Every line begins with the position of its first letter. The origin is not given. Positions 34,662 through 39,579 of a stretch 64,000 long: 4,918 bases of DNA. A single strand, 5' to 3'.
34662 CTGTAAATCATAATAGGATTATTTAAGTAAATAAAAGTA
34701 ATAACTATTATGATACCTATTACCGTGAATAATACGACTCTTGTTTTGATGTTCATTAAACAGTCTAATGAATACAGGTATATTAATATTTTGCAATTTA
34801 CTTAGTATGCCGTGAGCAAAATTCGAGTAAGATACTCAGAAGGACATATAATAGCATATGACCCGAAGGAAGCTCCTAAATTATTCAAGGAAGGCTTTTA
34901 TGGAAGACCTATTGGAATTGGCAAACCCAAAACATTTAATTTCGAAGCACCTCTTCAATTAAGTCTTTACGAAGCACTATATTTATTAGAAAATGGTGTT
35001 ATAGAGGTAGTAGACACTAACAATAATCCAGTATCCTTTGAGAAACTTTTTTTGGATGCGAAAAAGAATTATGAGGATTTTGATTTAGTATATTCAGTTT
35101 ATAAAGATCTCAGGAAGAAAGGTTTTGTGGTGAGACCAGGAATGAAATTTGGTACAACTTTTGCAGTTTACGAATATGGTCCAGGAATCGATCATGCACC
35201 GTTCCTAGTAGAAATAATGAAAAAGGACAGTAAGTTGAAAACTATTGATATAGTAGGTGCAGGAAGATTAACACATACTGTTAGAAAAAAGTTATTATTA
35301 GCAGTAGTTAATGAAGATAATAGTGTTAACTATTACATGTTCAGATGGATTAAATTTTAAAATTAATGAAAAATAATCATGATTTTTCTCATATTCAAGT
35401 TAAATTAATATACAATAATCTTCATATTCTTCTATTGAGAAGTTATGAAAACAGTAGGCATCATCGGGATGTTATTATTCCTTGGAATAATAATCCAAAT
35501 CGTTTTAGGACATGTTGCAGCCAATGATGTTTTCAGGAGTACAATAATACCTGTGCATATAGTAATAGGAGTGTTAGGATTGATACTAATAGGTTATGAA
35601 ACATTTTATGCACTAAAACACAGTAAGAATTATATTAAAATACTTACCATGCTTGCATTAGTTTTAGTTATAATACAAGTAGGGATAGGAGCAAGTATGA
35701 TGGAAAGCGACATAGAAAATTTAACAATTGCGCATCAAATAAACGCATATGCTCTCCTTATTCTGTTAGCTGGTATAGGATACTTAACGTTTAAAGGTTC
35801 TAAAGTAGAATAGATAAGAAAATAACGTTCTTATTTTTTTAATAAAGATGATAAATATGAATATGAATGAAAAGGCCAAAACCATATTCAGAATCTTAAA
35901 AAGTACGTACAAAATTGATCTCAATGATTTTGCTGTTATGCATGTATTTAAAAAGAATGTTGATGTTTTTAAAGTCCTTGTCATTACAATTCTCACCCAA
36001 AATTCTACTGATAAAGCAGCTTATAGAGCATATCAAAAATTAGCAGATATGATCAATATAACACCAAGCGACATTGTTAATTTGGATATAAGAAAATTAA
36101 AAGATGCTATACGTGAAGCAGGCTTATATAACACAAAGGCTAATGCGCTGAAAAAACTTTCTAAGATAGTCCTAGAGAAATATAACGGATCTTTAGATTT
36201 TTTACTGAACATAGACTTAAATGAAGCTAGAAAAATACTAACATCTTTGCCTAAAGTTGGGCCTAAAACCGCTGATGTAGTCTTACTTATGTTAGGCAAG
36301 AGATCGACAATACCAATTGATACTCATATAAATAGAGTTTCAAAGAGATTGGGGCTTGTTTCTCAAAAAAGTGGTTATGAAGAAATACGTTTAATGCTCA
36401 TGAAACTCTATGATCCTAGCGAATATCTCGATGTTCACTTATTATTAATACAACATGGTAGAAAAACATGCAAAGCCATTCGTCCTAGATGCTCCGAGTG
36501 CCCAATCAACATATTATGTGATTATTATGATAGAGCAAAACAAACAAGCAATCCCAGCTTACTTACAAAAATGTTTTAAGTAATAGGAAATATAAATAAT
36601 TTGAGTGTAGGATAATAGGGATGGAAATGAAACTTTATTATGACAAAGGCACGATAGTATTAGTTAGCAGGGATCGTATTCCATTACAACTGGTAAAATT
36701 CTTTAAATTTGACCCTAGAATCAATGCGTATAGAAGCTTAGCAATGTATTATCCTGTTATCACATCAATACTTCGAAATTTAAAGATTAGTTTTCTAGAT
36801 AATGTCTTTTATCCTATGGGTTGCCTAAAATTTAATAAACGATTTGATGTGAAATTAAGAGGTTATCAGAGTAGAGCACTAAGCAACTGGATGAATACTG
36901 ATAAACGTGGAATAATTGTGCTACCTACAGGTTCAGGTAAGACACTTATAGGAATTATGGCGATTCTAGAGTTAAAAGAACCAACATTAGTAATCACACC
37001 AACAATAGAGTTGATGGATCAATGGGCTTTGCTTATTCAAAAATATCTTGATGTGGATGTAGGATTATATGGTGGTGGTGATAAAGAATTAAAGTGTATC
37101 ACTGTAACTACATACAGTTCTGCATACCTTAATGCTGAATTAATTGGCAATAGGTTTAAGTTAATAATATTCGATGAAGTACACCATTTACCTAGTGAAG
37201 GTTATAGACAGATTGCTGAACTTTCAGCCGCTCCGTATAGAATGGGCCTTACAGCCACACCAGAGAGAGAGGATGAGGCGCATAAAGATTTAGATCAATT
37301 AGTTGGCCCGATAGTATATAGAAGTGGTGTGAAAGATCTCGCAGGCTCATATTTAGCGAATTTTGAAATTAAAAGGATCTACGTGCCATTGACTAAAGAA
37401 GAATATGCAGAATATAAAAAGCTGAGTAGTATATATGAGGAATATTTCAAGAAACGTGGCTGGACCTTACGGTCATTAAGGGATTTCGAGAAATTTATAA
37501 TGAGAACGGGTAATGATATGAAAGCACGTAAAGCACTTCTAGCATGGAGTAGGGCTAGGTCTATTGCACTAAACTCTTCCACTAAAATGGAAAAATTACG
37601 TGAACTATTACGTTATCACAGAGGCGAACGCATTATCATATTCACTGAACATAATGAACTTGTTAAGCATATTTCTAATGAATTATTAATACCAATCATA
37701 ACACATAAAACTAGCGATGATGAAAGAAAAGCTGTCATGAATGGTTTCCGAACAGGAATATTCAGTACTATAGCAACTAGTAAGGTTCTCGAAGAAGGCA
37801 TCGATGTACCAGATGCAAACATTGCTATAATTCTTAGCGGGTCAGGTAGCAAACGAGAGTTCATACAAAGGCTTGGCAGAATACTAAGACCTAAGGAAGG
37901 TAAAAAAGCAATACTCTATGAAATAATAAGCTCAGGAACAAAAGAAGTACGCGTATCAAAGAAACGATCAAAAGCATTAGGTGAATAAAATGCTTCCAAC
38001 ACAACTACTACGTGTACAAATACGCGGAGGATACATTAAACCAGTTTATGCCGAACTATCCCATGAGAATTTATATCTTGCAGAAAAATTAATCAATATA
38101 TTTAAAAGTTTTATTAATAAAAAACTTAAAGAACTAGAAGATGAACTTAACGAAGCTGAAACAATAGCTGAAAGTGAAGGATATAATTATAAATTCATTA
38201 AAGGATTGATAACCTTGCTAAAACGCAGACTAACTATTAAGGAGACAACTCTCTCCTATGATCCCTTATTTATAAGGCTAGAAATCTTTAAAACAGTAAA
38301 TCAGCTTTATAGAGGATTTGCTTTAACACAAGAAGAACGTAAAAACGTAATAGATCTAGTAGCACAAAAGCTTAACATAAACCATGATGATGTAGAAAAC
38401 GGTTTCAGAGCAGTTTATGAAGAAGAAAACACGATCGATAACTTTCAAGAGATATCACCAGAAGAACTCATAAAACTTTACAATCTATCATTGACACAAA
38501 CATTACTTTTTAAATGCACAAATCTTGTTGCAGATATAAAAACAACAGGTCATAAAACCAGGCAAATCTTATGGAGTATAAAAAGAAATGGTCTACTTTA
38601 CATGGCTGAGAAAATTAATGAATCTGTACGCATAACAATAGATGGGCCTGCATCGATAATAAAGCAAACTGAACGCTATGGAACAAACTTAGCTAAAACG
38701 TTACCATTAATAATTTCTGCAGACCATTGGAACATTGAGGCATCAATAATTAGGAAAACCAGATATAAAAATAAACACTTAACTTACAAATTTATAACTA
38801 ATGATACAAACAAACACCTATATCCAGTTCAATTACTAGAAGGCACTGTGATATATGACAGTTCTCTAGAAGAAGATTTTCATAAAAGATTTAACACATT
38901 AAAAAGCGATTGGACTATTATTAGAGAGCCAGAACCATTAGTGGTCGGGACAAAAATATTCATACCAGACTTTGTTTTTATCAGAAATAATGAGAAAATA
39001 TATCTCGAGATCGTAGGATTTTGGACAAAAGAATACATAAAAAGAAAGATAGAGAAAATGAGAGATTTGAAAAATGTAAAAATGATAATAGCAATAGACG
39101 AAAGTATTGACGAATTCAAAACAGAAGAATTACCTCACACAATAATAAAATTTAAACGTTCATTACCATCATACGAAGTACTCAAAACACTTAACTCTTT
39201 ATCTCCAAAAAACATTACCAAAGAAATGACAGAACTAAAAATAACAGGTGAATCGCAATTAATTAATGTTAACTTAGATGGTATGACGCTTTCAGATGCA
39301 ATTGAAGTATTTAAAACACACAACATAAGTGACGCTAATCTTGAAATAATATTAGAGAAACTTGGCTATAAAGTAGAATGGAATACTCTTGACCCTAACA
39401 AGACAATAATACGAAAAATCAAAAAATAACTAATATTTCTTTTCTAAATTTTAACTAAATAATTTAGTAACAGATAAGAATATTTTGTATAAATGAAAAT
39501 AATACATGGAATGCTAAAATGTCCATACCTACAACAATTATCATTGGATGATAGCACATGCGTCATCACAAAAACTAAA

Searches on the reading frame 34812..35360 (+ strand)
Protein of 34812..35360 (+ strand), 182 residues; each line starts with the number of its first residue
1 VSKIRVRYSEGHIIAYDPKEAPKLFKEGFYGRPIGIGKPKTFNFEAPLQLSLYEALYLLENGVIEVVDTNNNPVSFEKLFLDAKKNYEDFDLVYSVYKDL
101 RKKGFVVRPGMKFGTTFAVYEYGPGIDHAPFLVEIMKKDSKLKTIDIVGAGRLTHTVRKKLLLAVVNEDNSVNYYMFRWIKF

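Call 46: search_protein_families(library=pfam, proteins=[window:34812-35360:+], max_evalue=0.00001)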
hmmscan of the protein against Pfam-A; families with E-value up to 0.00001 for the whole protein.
window:34812-35360:+ (182 aa): 2 families
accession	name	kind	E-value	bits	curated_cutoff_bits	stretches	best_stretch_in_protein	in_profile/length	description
PF01974.23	tRNA_int_endo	-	4.6e-29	100.8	27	1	90-174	1-85/85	tRNA intron endonuclease, catalytic C-terminal domain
PF02778.19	tRNA_int_endo_N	-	7.3e-17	61.1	21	1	9-80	6-67/67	tRNA intron endonuclease, N-terminal domain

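Call 48: search_solved_structures(query=window:34812-35360:+, max_evalue=0.001, show_alignments=3)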
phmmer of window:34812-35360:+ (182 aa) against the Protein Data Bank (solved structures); distinct sequences matched with E-value up to 0.001: 24.
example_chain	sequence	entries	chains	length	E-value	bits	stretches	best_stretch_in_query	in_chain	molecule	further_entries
3p1z_B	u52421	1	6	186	1e-45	158.9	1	13-181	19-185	tRNA-splicing endonuclease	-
3ajv_B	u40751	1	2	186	2.6e-44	154.3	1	13-181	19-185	tRNA-splicing endonuclease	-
2cv8_A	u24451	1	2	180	6.2e-44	153.1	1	16-181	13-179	tRNA-splicing endonuclease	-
5x89_A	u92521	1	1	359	1.1e-38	136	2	48-180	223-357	EndA-like protein,tRNA-splicing endonuclease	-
2zyz_B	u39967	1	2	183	1.7e-37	132.1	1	13-180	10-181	tRNA-splicing endonuclease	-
1a79_A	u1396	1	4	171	8.8e-30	107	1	48-181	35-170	TRNA ENDONUCLEASE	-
3p1y_A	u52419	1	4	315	2.2e-26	95.9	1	22-165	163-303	tRNA-splicing endonuclease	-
4fz2_A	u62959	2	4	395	8.4e-20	74.5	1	16-167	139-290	tRNA intron endonuclease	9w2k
1r0v_A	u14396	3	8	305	1.2e-17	67.4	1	49-165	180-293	tRNA-intron endonuclease | Putative tRNA-intron endonuclease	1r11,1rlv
2gjw_A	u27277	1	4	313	1.3e-17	67.3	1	49-165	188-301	tRNA-splicing endonuclease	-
3iey_A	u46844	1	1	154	5.7e-13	52.2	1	49-172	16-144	tRNA-splicing endonuclease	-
6z9u_A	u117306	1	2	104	4.3e-12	49.4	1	91-180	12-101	tRNA-splicing endonuclease subunit Sen34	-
8iss_C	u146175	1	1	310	2.2e-11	47.1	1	91-180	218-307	tRNA-splicing endonuclease subunit Sen34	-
8hmz_B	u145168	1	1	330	2.5e-11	46.9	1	91-180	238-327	tRNA-splicing endonuclease subunit Sen34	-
7zrz_AP1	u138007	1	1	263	2.4e-10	43.7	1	91-180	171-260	tRNA-splicing endonuclease subunit Sen34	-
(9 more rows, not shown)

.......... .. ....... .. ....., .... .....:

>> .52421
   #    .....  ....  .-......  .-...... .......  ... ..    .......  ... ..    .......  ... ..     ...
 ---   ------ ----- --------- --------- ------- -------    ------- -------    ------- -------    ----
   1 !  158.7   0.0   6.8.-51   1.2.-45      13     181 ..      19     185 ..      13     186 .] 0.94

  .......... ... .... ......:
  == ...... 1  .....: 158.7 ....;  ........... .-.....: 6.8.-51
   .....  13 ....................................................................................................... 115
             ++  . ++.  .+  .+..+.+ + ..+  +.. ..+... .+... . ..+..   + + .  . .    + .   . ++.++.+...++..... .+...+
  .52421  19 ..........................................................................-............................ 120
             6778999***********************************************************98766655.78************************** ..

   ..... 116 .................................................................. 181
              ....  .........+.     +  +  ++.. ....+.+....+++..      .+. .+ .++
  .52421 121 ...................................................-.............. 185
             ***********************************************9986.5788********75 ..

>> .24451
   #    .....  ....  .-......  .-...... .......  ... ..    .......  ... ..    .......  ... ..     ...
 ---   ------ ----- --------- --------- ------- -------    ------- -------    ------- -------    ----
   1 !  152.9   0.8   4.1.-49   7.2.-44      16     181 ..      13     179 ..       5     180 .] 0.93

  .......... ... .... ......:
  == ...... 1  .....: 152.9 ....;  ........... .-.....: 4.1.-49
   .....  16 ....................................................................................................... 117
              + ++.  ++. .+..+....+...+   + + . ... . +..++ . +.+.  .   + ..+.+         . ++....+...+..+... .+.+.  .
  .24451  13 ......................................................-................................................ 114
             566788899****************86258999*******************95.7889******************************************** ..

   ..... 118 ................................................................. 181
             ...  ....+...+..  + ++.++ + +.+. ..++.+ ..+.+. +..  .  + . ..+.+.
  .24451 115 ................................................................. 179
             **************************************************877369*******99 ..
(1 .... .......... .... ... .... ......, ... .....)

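Call 49: search_protein_families(library=ncbifam, proteins=[window:34812-35360:+], max_evalue=0.001)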
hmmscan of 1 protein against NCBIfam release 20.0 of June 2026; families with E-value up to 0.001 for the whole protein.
window:34812-35360:+ (182 aa): 5 families
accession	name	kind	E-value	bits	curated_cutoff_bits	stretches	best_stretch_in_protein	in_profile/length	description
TIGR00324.1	endA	equivalog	2.5e-34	118.7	59.6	1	48-180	36-177/177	tRNA-intron lyase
NF006795.0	PRK09300.1-3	equivalog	6.3e-33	114.2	501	1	10-181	185-349/350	tRNA splicing endonuclease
NF006794.0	PRK09300.1-1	equivalog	2e-22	79.6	383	1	12-175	183-339/346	tRNA splicing endonuclease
NF006796.0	PRK09300.1-4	equivalog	2.5e-17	62.9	518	1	48-181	205-334/335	tRNA splicing endonuclease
NF006797.0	PRK09300.1-5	equivalog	5.9e-15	55.3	292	1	77-181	189-286/290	tRNA splicing endonuclease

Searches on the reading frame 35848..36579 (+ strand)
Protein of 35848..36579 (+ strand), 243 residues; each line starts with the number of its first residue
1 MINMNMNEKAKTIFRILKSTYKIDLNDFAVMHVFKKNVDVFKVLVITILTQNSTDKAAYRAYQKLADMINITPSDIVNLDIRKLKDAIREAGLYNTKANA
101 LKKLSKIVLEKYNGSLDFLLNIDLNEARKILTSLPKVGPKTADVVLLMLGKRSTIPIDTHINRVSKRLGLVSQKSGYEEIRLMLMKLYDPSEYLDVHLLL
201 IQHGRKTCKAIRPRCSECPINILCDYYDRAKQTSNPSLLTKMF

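Call 46: search_protein_families(library=pfam, proteins=[window:35848-36579:+], max_evalue=0.00001)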
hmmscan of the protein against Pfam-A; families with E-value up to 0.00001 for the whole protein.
window:35848-36579:+ (243 aa): 2 families
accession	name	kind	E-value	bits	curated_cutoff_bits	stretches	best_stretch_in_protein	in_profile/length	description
PF00730.31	HhH-GPD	-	8e-23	81.3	26.2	1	46-189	2-107/108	HhH-GPD superfamily base excision DNA repair protein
PF22175.2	Ogg-HhH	-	4.4e-07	30.1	27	1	25-174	5-148/173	8-oxoguanine DNA glycosylase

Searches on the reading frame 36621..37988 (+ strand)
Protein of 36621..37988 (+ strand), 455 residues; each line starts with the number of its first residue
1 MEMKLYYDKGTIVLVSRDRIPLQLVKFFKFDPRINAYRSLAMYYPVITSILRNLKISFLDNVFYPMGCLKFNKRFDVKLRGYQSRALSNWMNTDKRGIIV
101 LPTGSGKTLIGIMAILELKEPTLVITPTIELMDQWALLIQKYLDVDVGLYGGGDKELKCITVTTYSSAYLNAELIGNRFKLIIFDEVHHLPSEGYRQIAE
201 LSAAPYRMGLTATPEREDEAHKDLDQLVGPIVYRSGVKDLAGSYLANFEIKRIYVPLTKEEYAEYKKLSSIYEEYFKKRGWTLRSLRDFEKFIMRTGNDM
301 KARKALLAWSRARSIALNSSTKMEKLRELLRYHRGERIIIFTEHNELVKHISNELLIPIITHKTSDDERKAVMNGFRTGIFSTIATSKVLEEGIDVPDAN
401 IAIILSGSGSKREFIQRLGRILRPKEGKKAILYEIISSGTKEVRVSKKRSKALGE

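Call 45: search_protein_families(library=pfam, proteins=[window:36621-37988:+], max_evalue=0.00001)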
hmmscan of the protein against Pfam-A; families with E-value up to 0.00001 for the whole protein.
window:36621-37988:+ (455 aa): 6 families
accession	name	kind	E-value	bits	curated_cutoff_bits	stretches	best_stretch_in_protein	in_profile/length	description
PF04851.21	ResIII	-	9.3e-33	113.9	22.5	1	77-216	2-164/164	Type III restriction enzyme, res subunit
PF16203.11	ERCC3_RAD25_C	-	2.7e-24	86.3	27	1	320-451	43-183/248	ERCC3/RAD25/XPB C-terminal helicase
PF00271.37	Helicase_C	-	4.8e-19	69.1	23.5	1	322-424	2-109/110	Helicase conserved C-terminal domain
PF00270.35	DEAD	-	9.3e-15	55.2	26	1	82-217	3-163/167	DEAD/DEAH box helicase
PF18458.6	XPB_DRD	-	1.7e-13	50.7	26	1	5-62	1-57/57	Xeroderma pigmentosum group B helicase damage recognition domain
PF00176.29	SNF2-rel_dom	-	9.8e-07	28.6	24.9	0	82-215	1-164/290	SNF2-related domain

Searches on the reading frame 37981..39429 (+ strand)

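Call 45: search_protein_families(library=pfam, proteins=[window:37981-39429:+], max_evalue=0.00001)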
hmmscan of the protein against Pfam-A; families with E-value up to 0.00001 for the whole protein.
window:37981-39429:+ (482 aa): 1 family
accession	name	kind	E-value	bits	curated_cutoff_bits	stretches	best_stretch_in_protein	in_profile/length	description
PF05626.16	DUF790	-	9.1e-110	367.5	28.8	1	4-404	1-387/387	Protein of unknown function (DUF790)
